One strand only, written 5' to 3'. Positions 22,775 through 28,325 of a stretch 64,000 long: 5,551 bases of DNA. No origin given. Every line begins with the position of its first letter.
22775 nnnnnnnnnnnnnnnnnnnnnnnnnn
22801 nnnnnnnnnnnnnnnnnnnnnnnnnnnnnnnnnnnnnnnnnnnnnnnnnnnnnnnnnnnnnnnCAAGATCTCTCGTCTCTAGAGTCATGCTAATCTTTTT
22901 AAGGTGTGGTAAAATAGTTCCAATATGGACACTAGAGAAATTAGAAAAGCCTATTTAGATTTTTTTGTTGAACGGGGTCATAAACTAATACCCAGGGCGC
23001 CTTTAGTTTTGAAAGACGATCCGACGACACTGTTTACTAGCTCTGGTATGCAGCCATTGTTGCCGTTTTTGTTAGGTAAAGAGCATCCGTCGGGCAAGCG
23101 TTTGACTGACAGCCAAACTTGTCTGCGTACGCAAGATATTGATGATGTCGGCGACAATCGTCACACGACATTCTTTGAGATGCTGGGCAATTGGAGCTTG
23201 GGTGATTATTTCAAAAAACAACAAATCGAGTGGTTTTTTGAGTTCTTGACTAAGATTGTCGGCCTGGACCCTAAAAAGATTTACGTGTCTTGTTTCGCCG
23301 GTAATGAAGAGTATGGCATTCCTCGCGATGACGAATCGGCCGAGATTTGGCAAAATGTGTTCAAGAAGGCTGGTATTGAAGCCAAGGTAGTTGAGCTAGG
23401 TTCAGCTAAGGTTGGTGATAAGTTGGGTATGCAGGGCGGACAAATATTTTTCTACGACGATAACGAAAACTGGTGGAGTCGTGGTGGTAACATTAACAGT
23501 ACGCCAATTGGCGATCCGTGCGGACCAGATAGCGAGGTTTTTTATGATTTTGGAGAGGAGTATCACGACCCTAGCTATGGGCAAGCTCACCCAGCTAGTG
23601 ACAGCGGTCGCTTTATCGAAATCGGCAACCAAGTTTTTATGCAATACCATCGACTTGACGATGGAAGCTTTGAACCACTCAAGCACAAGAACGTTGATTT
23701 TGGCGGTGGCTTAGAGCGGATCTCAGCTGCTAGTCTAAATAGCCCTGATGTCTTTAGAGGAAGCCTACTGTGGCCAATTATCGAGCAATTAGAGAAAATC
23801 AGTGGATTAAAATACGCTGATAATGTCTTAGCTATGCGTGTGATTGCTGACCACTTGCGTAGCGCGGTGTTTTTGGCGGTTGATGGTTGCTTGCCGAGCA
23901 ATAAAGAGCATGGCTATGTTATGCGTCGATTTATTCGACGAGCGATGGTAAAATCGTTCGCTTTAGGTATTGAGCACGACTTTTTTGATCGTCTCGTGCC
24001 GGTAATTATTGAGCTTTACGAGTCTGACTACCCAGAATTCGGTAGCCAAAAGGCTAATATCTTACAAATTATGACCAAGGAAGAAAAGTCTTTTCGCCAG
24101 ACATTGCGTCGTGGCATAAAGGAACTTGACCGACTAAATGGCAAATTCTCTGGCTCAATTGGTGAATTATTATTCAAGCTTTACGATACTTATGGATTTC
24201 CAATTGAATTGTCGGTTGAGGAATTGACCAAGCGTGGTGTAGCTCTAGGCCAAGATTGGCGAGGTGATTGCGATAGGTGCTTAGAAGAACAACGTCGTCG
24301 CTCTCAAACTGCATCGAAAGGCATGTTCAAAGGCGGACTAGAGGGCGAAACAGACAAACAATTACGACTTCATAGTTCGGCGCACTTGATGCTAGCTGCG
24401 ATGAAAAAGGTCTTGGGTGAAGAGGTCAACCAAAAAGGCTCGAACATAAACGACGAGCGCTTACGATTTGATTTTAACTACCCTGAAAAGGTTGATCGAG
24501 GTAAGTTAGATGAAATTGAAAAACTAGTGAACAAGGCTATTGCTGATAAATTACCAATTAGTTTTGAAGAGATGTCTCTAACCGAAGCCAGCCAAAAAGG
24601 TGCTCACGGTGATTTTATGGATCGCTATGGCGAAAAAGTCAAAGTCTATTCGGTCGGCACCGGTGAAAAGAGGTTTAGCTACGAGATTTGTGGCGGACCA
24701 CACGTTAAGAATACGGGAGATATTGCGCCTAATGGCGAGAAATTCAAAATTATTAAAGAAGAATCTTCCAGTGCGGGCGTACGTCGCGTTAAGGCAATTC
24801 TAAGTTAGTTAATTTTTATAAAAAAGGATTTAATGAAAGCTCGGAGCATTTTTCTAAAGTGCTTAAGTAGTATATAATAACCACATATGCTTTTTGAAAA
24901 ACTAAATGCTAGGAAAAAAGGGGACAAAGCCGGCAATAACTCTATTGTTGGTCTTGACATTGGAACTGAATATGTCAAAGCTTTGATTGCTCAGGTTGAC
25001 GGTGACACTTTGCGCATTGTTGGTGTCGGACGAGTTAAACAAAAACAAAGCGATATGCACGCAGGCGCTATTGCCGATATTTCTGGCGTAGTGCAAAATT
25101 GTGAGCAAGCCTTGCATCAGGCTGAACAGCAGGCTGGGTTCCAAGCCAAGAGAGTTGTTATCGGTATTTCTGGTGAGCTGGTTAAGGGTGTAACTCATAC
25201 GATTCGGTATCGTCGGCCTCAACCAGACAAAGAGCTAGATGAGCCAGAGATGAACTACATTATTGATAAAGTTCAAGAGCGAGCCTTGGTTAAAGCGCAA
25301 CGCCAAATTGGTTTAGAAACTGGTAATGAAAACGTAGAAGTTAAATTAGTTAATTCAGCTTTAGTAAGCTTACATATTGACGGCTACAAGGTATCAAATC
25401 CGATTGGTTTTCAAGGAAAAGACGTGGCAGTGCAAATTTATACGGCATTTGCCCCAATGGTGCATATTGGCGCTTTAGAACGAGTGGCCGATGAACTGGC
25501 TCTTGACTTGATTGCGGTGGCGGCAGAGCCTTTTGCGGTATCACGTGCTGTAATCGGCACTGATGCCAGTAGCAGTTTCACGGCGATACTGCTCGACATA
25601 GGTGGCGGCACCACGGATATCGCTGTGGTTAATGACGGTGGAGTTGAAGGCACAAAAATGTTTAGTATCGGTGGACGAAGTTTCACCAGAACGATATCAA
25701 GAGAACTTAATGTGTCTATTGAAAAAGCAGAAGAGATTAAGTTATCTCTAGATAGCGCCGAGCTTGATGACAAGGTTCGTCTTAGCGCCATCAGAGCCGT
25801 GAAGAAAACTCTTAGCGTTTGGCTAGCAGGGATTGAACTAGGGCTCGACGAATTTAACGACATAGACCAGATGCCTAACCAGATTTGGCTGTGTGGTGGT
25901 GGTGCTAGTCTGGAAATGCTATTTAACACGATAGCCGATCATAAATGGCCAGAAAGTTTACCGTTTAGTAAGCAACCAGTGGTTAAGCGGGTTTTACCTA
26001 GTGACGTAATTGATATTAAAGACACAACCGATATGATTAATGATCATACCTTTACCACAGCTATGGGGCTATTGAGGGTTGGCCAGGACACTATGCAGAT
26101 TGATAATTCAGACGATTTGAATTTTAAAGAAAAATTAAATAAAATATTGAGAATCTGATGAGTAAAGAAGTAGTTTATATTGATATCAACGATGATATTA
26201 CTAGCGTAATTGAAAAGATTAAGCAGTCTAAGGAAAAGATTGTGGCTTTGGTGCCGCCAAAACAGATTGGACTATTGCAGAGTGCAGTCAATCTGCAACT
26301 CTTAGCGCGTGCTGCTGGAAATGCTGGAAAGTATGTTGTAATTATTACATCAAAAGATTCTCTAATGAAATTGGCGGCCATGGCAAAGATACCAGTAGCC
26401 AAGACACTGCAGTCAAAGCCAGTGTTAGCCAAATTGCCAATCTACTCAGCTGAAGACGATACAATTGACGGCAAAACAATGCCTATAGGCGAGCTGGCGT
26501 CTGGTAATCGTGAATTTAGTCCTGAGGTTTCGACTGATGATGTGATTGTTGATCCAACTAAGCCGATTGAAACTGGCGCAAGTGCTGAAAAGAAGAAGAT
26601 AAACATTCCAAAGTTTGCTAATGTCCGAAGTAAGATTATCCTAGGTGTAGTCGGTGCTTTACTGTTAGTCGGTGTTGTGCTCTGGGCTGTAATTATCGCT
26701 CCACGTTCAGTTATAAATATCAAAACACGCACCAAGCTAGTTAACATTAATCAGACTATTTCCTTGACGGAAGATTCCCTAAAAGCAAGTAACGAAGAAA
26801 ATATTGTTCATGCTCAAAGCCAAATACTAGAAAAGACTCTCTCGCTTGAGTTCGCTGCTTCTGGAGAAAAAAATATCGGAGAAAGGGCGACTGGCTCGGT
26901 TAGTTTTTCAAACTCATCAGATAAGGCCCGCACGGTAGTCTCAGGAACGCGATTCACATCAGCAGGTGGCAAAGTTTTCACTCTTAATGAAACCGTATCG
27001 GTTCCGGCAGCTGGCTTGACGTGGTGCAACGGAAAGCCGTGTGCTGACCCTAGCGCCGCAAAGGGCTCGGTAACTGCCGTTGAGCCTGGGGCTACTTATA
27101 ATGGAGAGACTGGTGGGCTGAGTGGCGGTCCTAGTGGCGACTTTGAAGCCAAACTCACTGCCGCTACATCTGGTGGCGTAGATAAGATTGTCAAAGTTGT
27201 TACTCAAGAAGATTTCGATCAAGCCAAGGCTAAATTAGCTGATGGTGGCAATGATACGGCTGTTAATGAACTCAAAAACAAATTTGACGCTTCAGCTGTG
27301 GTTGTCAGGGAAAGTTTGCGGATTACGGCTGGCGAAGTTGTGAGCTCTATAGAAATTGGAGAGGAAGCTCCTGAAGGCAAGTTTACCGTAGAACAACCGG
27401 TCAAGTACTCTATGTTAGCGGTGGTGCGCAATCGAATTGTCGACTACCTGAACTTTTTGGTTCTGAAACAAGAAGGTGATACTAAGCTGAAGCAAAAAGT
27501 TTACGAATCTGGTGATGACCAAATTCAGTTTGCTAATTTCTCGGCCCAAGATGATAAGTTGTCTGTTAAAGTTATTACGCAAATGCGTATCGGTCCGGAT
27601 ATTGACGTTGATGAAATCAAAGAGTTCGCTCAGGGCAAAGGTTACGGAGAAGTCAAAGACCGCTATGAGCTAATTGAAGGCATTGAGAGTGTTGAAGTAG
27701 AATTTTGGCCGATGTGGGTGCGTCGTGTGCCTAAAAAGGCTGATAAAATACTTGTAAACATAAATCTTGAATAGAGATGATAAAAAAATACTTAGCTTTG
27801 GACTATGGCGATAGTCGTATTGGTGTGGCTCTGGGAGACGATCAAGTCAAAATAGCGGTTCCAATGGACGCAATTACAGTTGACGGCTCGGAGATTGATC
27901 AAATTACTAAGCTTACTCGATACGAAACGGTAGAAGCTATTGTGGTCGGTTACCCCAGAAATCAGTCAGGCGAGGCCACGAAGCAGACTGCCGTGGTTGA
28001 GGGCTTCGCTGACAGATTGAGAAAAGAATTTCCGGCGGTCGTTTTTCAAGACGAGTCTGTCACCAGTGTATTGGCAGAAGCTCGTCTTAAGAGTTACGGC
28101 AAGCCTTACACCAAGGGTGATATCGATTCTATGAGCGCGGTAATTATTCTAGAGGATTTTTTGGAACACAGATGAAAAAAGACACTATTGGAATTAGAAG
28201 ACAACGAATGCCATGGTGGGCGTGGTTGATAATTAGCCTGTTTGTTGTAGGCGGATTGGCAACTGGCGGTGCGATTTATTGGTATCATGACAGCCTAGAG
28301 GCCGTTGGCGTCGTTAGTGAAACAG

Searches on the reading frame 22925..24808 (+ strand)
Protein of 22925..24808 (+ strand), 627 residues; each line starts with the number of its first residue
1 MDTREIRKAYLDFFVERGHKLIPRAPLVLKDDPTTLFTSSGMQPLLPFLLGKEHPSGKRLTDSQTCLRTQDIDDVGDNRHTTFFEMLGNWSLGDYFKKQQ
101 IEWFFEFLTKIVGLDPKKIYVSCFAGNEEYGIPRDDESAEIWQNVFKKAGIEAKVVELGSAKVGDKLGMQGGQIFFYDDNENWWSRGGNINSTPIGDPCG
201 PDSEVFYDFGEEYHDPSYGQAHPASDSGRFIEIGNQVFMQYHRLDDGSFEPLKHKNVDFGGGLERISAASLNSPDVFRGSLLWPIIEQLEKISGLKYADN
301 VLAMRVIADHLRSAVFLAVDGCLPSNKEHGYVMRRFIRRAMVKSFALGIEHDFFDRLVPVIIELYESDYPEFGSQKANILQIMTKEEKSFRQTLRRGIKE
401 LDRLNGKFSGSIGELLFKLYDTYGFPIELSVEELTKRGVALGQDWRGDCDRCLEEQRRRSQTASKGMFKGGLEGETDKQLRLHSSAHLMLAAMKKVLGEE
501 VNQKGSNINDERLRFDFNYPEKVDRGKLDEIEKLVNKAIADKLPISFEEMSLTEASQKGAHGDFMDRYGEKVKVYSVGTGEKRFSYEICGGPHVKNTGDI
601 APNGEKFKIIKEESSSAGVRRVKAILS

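Call 93: search_protein_families(library=pfam, proteins=[window:22925-24808:+], max_evalue=0.00001)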
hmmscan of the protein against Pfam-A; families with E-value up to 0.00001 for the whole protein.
window:22925-24808:+ (627 aa): 2 families
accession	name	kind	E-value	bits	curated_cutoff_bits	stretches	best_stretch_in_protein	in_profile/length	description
PF01411.24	tRNA-synt_2c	-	1.8e-117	393.6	30.3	1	5-468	1-436/552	tRNA synthetases class II (A)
PF07973.19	tRNA_SAD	-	1.2e-13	51.2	24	1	572-622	1-43/44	Threonyl and Alanyl tRNA synthetase second additional domain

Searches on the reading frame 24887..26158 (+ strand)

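Call 93: search_protein_families(library=pfam, proteins=[window:24887-26158:+], max_evalue=0.00001)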
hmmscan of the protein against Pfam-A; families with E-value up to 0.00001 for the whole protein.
window:24887-26158:+ (423 aa): 4 families
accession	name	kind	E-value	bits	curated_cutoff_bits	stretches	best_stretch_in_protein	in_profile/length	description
PF14450.12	FtsA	-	3.8e-16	60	31.8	1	234-360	1-103/127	Cell division protein FtsA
PF11104.14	PilM_2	-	1.3e-09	37.9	27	0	213-351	157-296/340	Type IV pilus assembly protein PilM;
PF06723.19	MreB_Mbl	-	2e-08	33.9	27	1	197-298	112-218/327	MreB/Mbl protein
PF06277.17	EutA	-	4.5e-07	29.5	27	1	231-314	143-228/475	Ethanolamine utilisation protein EutA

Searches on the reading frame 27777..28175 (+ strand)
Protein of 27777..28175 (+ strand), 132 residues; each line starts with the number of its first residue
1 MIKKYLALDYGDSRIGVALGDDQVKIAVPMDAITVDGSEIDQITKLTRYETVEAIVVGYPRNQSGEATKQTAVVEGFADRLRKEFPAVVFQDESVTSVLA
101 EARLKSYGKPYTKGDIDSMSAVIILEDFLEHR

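Call 93: search_protein_families(library=pfam, proteins=[window:27777-28175:+], max_evalue=0.00001)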
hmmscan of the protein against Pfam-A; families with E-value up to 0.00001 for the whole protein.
window:27777-28175:+ (132 aa): 1 family
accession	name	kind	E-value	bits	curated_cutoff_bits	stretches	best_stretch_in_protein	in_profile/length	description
PF03652.20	RuvX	-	4.5e-32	111.7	29.2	1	4-130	2-133/134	Holliday junction resolvase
